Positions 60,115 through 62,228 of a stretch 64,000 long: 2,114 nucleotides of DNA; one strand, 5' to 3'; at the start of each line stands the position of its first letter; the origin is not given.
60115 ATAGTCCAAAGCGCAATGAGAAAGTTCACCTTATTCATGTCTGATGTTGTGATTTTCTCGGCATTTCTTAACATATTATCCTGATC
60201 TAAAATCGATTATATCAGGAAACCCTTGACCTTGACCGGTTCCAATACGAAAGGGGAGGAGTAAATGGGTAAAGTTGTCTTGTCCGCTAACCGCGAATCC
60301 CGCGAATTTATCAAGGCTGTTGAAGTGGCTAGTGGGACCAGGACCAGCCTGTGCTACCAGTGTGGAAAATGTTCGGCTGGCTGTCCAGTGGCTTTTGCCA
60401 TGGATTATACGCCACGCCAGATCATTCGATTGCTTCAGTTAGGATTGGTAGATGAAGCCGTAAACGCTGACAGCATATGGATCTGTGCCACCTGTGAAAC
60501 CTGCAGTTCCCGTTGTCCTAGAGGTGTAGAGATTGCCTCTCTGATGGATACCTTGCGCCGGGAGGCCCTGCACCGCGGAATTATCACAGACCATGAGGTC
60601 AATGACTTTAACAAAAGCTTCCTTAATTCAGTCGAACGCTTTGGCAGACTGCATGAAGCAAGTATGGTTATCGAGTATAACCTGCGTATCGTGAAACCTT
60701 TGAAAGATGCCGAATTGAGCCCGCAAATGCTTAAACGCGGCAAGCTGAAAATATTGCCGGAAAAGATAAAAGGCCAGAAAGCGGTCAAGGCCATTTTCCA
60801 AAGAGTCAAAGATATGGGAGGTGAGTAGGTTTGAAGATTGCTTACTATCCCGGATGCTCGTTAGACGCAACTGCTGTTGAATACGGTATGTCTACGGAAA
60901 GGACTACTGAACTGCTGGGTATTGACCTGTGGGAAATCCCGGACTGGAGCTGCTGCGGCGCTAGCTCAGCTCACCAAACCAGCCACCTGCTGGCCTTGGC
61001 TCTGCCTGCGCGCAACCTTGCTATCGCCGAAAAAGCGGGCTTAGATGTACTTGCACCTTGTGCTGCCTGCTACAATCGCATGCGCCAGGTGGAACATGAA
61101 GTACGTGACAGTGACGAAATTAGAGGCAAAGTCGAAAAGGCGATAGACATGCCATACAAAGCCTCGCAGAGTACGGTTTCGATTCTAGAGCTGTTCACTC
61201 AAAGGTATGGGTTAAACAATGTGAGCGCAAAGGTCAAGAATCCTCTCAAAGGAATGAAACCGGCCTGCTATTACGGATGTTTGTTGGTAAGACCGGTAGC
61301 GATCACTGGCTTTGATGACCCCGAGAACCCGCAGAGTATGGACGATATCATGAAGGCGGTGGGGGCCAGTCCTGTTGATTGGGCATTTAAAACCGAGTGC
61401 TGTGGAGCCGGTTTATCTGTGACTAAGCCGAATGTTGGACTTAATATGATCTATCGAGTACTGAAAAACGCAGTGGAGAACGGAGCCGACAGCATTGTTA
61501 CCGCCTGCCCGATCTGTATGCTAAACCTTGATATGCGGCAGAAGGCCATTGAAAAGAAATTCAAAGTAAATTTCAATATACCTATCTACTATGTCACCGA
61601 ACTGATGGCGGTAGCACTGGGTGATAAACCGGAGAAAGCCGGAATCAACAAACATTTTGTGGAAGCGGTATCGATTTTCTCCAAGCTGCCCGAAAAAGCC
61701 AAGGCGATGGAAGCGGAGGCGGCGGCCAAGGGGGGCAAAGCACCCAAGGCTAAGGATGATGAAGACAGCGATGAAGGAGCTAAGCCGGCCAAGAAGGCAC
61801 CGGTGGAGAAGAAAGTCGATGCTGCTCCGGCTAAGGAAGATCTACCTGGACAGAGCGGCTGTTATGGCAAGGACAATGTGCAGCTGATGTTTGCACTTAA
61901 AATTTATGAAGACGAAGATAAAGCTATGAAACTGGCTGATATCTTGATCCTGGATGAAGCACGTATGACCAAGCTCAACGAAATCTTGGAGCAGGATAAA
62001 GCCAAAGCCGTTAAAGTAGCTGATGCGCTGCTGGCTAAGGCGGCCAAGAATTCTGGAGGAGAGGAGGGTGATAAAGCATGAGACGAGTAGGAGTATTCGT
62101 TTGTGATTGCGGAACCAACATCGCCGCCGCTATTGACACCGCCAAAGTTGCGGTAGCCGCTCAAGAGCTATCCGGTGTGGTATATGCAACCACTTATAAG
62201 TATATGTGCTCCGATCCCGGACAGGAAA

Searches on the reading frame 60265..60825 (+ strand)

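Call 61: search_protein_families(library=pfam, proteins=[window:60265-60825:+], max_evalue=0.00001)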
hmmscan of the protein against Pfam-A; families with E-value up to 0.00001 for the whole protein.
window:60265-60825:+ (187 aa): 4 families
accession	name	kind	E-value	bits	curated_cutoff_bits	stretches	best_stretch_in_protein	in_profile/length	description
PF13183.11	Fer4_8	-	7.8e-12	46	27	1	28-88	3-68/68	4Fe-4S dicluster domain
PF13534.11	Fer4_17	-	2e-09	38.3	22.2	1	30-88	2-60/61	4Fe-4S dicluster domain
PF13187.11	Fer4_9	-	8.4e-09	35.8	27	1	30-87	2-50/52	4Fe-4S dicluster domain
PF13237.11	Fer4_10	-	9.7e-06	25.9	25.5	0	28-85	7-53/53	4Fe-4S dicluster domain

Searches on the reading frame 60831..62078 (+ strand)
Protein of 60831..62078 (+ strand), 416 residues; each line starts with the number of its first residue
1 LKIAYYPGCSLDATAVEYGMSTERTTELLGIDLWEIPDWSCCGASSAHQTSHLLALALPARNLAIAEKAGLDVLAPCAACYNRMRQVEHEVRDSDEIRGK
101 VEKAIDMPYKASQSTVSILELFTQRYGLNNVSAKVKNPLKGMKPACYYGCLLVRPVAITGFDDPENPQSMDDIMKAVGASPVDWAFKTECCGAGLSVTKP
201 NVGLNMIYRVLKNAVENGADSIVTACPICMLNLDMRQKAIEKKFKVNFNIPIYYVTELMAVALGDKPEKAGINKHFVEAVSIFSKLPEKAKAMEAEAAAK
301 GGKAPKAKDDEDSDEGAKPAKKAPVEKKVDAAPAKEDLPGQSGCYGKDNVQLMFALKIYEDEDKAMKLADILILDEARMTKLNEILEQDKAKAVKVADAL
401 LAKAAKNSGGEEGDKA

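Call 61: search_protein_families(library=pfam, proteins=[window:60831-62078:+], max_evalue=0.00001)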
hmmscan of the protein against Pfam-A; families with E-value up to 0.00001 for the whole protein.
window:60831-62078:+ (416 aa): 1 family
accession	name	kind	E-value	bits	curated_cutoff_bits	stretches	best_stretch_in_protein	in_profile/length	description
PF02754.22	CCG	-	7.8e-23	80.8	20.6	2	146-234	3-85/85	Cysteine-rich domain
